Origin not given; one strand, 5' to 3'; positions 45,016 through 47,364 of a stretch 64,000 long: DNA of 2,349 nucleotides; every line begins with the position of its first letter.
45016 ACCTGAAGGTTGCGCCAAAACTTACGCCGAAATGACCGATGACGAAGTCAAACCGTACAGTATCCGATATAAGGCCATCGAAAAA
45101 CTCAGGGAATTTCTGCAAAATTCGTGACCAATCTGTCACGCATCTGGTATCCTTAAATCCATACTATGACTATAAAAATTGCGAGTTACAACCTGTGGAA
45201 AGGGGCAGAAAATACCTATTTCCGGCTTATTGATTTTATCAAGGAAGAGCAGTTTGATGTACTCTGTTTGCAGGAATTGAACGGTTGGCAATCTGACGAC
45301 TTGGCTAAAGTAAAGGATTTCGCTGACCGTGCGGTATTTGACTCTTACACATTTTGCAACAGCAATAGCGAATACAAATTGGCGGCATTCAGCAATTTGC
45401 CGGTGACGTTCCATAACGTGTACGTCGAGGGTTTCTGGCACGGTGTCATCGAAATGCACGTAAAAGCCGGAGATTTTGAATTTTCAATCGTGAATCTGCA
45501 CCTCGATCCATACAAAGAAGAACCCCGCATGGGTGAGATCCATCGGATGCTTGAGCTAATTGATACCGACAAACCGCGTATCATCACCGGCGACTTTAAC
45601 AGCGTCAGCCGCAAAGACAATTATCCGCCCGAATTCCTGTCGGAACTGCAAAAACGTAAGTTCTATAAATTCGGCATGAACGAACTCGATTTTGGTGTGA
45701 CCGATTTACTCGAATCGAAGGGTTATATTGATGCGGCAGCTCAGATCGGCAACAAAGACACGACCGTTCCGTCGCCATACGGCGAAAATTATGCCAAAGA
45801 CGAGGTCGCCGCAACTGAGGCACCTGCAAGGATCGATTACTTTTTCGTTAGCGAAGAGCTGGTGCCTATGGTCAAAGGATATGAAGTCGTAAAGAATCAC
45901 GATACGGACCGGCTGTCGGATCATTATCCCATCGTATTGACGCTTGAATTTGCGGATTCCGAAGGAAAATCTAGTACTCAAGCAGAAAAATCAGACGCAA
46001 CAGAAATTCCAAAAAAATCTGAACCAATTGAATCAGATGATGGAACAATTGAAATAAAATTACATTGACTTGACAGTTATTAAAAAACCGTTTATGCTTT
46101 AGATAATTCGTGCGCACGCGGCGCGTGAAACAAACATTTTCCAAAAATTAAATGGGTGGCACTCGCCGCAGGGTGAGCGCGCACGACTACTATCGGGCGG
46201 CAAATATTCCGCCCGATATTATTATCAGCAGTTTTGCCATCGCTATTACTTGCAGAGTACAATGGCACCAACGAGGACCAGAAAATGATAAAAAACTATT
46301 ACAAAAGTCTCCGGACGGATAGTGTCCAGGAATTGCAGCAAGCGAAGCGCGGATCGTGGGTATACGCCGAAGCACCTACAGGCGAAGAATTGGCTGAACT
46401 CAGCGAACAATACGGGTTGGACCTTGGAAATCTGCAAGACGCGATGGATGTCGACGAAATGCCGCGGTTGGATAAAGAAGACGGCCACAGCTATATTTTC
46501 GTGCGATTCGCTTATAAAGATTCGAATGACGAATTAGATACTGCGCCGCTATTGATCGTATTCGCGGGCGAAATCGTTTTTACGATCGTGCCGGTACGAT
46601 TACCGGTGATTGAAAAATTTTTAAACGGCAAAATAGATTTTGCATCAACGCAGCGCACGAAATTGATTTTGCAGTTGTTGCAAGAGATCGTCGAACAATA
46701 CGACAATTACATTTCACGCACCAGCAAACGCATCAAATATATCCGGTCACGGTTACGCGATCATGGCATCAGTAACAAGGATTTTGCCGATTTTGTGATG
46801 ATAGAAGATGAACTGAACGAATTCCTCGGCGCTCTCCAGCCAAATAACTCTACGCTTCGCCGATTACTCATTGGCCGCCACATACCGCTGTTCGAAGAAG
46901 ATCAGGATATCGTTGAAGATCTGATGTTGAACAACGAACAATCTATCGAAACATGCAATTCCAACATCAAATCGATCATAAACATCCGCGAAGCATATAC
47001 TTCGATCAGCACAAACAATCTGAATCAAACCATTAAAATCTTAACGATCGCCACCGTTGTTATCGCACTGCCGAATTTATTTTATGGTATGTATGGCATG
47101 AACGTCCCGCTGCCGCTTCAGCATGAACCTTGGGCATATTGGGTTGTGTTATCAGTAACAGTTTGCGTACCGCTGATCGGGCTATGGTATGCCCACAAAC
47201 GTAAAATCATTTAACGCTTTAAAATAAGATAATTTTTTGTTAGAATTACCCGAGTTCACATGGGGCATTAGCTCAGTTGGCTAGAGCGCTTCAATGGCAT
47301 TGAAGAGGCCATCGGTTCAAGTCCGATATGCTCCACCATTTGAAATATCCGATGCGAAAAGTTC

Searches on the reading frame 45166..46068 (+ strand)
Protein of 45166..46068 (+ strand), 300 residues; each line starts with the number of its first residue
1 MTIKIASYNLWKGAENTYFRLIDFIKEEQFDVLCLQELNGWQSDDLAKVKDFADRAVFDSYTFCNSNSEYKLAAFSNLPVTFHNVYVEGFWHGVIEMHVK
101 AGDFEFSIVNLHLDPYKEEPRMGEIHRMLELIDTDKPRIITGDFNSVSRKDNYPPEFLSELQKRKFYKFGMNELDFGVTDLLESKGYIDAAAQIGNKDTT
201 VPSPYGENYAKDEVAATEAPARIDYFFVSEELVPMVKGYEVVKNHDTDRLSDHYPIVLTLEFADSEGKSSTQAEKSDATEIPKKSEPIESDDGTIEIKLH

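Call 6: search_protein_families(library=pfam, proteins=[window:45166-46068:+], max_evalue=0.1)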
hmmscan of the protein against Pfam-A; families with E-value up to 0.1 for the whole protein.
window:45166-46068:+ (300 aa): 3 families
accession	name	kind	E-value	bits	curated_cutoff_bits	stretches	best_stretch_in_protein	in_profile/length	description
PF03372.29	Exo_endo_phos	-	5.4e-16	59.4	24.5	1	6-253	1-225/225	Endonuclease/Exonuclease/phosphatase family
PF14529.12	Exo_endo_phos_2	-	0.0012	19.1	27.4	0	221-257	86-117/117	Endonuclease-reverse transcriptase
PF22669.2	Exo_endo_phos2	-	0.0044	17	27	1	92-258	115-287/288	Endonuclease/Exonuclease/phosphatase family 2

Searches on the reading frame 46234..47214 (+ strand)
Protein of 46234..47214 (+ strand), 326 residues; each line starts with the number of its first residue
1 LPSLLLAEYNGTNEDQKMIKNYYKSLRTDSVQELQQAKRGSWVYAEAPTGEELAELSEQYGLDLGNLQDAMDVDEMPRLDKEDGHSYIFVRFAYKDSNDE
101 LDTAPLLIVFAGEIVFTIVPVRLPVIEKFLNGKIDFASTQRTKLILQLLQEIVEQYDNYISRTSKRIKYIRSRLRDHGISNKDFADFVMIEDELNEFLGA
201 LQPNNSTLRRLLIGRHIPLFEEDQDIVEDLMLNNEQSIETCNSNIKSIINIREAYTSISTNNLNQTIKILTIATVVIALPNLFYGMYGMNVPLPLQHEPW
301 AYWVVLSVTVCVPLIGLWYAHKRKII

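Call 6: search_protein_families(library=pfam, proteins=[window:46234-47214:+], max_evalue=0.1)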
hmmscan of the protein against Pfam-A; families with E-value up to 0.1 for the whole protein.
window:46234-47214:+ (326 aa): 4 families
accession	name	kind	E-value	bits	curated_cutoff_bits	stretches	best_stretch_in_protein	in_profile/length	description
PF01544.23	CorA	-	1.9e-45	155.9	27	1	40-321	4-291/292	CorA-like Mg2+ transporter protein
PF03707.21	MHYT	-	0.016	15.6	21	1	283-322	9-48/59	Bacterial signalling protein N terminal repeat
PF05241.17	EBP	-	0.029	15.2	25.7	1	264-321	15-77/113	EXPERA (EXPanded EBP superfamily)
PF24520.1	ARM_KNTC1_1st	-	0.048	13.9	27.3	1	151-254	105-199/246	KNTC1 first ARM-repeats domain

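Call 8: find_related_loci(query=window:46234-47214:+, collection=genome_contigs, flank=10000)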
Query window:46234-47214:+ (326 aa) in genome_contigs; peptide patterns used: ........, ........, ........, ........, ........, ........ (x = any residue, [..] = any of these).
285 stretches matched a pattern; 226 encode a relative of the query (tblastn E <= 1e-3); the best 80 are kept; 80 distinct loci.
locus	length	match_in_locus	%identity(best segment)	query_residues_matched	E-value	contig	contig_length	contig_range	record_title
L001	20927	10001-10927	69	18-326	2e-154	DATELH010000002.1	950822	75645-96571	MAG TPA_asm: Candidatus Saccharimonadales bacterium isolate SMAG_U8911 k141_725138, whole genome shotgun sequence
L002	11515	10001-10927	71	18-326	3e-153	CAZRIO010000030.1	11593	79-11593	MAG TPA_asm: uncultured Candidatus Saccharibacteria bacterium isolate SRP200132_co1_783 genome assembly, contig: NODE_98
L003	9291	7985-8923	65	14-326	4e-141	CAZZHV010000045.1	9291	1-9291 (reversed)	MAG TPA_asm: uncultured Candidatus Saccharibacteria bacterium isolate SRP200132_co1_55 genome assembly, contig: NODE_133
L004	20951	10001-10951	62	10-326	9e-139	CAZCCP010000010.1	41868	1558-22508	MAG TPA_asm: uncultured Candidatus Saccharibacteria bacterium isolate SRP200132_co1_638 genome assembly, contig: NODE_15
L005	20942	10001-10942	62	13-326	2e-137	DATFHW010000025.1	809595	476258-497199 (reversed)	MAG TPA_asm: Candidatus Saccharimonadales bacterium isolate SMAG_U8699 k141_2568195, whole genome shotgun sequence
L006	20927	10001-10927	63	18-326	1e-136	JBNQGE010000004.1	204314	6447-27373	MAG: Candidatus Saccharibacteria bacterium isolate Bin_28 c_000000000002, whole genome shotgun sequence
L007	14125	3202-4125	65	18-325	7e-137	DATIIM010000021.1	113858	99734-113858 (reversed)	MAG TPA_asm: Patescibacteria group bacterium isolate SMAG_U15665 k141_33456, whole genome shotgun sequence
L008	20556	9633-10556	63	18-325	7e-136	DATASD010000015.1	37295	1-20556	MAG TPA_asm: Candidatus Saccharimonadales bacterium isolate SMAG_U5511 k141_4811095, whole genome shotgun sequence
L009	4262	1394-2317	64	18-325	4e-138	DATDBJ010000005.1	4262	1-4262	MAG TPA_asm: Candidatus Saccharimonadales bacterium isolate SMAG_U119 k141_1247440, whole genome shotgun sequence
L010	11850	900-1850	62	9-325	3e-135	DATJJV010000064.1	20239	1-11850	MAG TPA_asm: Candidatus Pristimantibacillus sp. isolate SMAG_U15575 k141_8553936, whole genome shotgun sequence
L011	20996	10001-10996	61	2-326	2e-134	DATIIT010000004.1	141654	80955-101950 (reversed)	MAG TPA_asm: Candidatus Saccharimonadales bacterium isolate SMAG_U15672 k141_445494, whole genome shotgun sequence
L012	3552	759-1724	63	9-326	1e-138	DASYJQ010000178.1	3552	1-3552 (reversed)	MAG TPA_asm: Candidatus Saccharimonadales bacterium isolate SMAG_U4299 k141_74877, whole genome shotgun sequence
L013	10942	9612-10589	63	3-325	4e-134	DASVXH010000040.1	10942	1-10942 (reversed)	MAG TPA_asm: Candidatus Saccharimonadales bacterium isolate SMAG_U2570 k141_100163, whole genome shotgun sequence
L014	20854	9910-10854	61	11-325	2e-133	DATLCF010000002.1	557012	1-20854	MAG TPA_asm: Nevskiaceae bacterium isolate SMAG_U14317 k141_4041039, whole genome shotgun sequence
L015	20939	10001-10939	61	14-326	2e-133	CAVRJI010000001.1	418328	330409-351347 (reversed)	MAG: uncultured bacterium isolate MFD01275.bin.1.111 genome assembly, contig: contig_10308, whole genome shotgun sequenc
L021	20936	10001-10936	61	14-325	3e-130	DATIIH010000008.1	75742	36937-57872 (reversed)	MAG TPA_asm: Patescibacteria group bacterium isolate SMAG_U15659 k141_310083, whole genome shotgun sequence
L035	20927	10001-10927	59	14-324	2e-122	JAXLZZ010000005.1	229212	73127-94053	MAG: Candidatus Saccharimonadales bacterium isolate STL-PAT15 C2.224.fa-5, whole genome shotgun sequence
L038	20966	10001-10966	61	8-326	2e-130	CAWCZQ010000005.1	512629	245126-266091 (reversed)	MAG: uncultured Candidatus Saccharibacteria bacterium isolate MFD01721.bin.1.119 genome assembly, contig: contig_52470,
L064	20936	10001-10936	59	15-326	3e-126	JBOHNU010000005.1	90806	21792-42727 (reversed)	MAG: Candidatus Saccharimonadales bacterium isolate SD8029_maxbin2.bin.13 NODE_17_length_90806_cov_2.963983, whole genom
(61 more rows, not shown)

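Call 12: find_encoding_contigs(protein=window:46234-47214:+, flank=10000, max_places=10)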
Protein window:46234-47214:+ (326 aa): no gene with exactly this product is on record in the collection.

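Call 18: find_related_loci(query=window:46285-47214:+, collection=metagenome_contigs, flank=10000)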
Query window:46285-47214:+ (309 aa) in metagenome_contigs; peptide patterns used: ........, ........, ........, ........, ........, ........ (x = any residue, [..] = any of these).
409 stretches matched a pattern; 263 encode a relative of the query (tblastn E <= 1e-3); the best 80 are kept; 80 distinct loci.
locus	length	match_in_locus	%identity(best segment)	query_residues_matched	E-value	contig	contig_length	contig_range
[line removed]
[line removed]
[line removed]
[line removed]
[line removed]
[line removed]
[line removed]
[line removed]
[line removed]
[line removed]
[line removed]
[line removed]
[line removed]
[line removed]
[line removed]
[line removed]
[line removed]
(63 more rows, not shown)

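Call 49: search_protein_families(library=pfam, proteins=[L035:11560-11955:-, L035:11997-12281:+, L035:12522-12974:+, L035:13095-13355:+, L035:15037-15387:+, L038:15998-17332:-, L064:2071-2484:-, L064:2539-3759:+, L155:2074-2574:-, L038:17811-18797:+], max_evalue=0.01)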
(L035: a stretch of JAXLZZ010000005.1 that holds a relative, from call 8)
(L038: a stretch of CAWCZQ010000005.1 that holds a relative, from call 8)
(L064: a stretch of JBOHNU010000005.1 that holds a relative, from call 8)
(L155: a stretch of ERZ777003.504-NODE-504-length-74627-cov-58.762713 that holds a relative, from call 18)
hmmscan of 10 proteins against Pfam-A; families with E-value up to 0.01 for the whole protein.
L035:11560-11955:- (131 aa): 1 family
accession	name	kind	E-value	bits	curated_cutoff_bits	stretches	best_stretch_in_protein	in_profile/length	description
PF05478.16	Prominin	-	0.0055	15.3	34.3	1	8-60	658-710/799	Prominin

L035:11997-12281:+ (94 aa): 1 family
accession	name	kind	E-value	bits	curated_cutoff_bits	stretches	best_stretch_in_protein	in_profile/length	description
PF02583.22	Trns_repr_metal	-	5.1e-21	75.3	22.8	1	6-85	2-75/78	Metal-sensitive transcriptional repressor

L035:12522-12974:+ (150 aa): 1 family
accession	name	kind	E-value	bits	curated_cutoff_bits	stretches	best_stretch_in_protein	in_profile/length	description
PF03713.19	DUF305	-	1.5e-06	28.8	27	1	96-148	65-118/151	Domain of unknown function (DUF305)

L035:13095-13355:+ (86 aa): 2 families
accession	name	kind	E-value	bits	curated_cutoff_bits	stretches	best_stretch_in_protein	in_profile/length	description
PF03713.19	DUF305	-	1.8e-13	51.3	27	1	2-80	72-150/151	Domain of unknown function (DUF305)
PF13628.12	DUF4142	-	3.3e-07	31.1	27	1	11-63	68-120/138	Domain of unknown function (DUF4142)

L035:15037-15387:+ (116 aa): 0 families

L038:15998-17332:- (444 aa): 0 families

L064:2071-2484:- (137 aa): 2 families
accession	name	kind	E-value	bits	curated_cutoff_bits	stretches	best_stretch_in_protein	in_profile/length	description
PF01638.23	HxlR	-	1.1e-13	51.3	20.8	1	20-106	3-88/91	HxlR-like helix-turn-helix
PF01047.28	MarR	-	0.0095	16.3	24.6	0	42-78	22-58/59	MarR family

L064:2539-3759:+ (406 aa): 1 family
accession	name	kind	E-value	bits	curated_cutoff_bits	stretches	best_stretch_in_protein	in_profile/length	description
PF01425.27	Amidase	-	2.9e-89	300.6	27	2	29-294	2-278/445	Amidase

L155:2074-2574:- (166 aa): 3 families
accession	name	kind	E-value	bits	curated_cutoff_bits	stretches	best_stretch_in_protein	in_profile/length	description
PF00293.34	NUDIX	-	2.5e-14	53.9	21.1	1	29-138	12-119/134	NUDIX domain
PF14815.12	NUDIX_4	-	0.00046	20.4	35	1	32-137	10-102/113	NUDIX domain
PF22327.2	Nudt16-like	-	0.0055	17.1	27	1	48-81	33-67/161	U8 snoRNA-decapping enzyme-like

L038:17811-18797:+ (328 aa): 1 family
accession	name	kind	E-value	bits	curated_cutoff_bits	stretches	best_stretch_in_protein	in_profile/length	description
PF02615.19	Ldh_2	-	4e-80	269.9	38.8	1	4-324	2-332/333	Malate/L-lactate dehydrogenase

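Call 63: search_protein_families(library=pfam, alignment_id=A3, max_evalue=0.00001)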
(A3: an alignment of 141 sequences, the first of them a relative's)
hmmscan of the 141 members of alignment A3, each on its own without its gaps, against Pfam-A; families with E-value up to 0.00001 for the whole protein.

A. member 1, L001:11693-12586:+ (298 aa): 3 families
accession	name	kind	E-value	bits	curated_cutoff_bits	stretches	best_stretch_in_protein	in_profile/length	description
PF00561.26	Abhydrolase_1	-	1.2e-28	100.9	25.8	1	35-281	2-243/245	alpha/beta hydrolase fold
PF12697.13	Abhydrolase_6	-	2.7e-19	71.1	26.3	1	36-287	1-215/217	Alpha/beta hydrolase family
PF12146.15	Hydrolase_4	-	2.3e-09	37.3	27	1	36-130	7-107/239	Serine aminopeptidase, S33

B. families by the number of members that match (of 141 scanned): 58 families (the first 25 are shown)
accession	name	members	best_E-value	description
PF00768.25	Peptidase_S11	20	7.8e-26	D-alanyl-D-alanine carboxypeptidase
PF01145.31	Band_7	10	1e-45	SPFH domain / Band 7 family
PF02913.24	FAD-oxidase_C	9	7.2e-48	FAD linked oxidases, C-terminal domain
PF01565.28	FAD_binding_4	8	8.9e-37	FAD binding domain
PF13354.11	Beta-lactamase2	7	4.6e-09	Beta-lactamase enzyme family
PF13421.11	Band_7_1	7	4e-08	SPFH domain-Band 7 family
PF05822.18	UMPH-1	5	7.8e-21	Pyrimidine 5'-nucleotidase (UMPH-1)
PF00005.33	ABC_tran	4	1.4e-32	ABC transporter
PF13304.12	AAA_21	4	2.9e-15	AAA domain, putative AbiEii toxin, Type IV TA system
PF12710.13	HAD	4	9.9e-12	haloacid dehalogenase-like hydrolase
PF13472.12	Lipase_GDSL_2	3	2.9e-22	GDSL-like Lipase/Acylhydrolase family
PF00702.32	Hydrolase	3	1.2e-16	haloacid dehalogenase-like hydrolase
PF02463.25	SMC_N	3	5.8e-09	RecF/RecN/SMC N terminal domain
PF13419.12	HAD_2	2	3.3e-20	Haloacid dehalogenase-like hydrolase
PF01872.23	RibD_C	2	1.2e-18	RibD C-terminal domain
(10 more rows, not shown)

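Call 80: search_protein_families(library=ncbifam, proteins=[L085:11031-12923:-, L035:11560-11955:-], max_evalue=0.1)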
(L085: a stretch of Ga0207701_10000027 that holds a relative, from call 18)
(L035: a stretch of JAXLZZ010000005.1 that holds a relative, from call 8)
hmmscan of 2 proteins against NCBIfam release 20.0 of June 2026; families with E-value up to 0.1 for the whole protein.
L085:11031-12923:- (630 aa): 6 families
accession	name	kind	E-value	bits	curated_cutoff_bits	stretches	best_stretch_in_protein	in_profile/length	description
NF047347.1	SCCmet_CcrC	equivalog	7.3e-23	80.9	900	1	14-457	5-461/558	cassette chromosome recombinase CcrC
NF047343.1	SCCmet_CcrB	equivalog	1.2e-09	37.4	900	1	13-263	8-238/542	cassette chromosome recombinase CcrB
NF041201.1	recomb_XisF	equivalog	2.1e-09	36.9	375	1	71-344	44-335/465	fdxN element excision recombinase XisF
NF047344.1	SCCmet_CcrA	equivalog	9.9e-08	31.5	700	1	36-336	17-293/442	cassette chromosome recombinase CcrA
NF049883.1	resolv_YneB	equivalog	4.9e-05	22.9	175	1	14-169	2-148/211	YneB family resolvase-like protein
NF052480.1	FuconLaconase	equivalog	0.0086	15.7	400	1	377-534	37-191/287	L-fucono-1,5-lactonase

L035:11560-11955:- (131 aa): 1 family
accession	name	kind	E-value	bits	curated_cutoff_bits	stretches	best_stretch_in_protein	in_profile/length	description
NF005148.0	PRK06617.1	equivalog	0.054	12.2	524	1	65-105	109-150/390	2-octaprenyl-6-methoxyphenyl hydroxylase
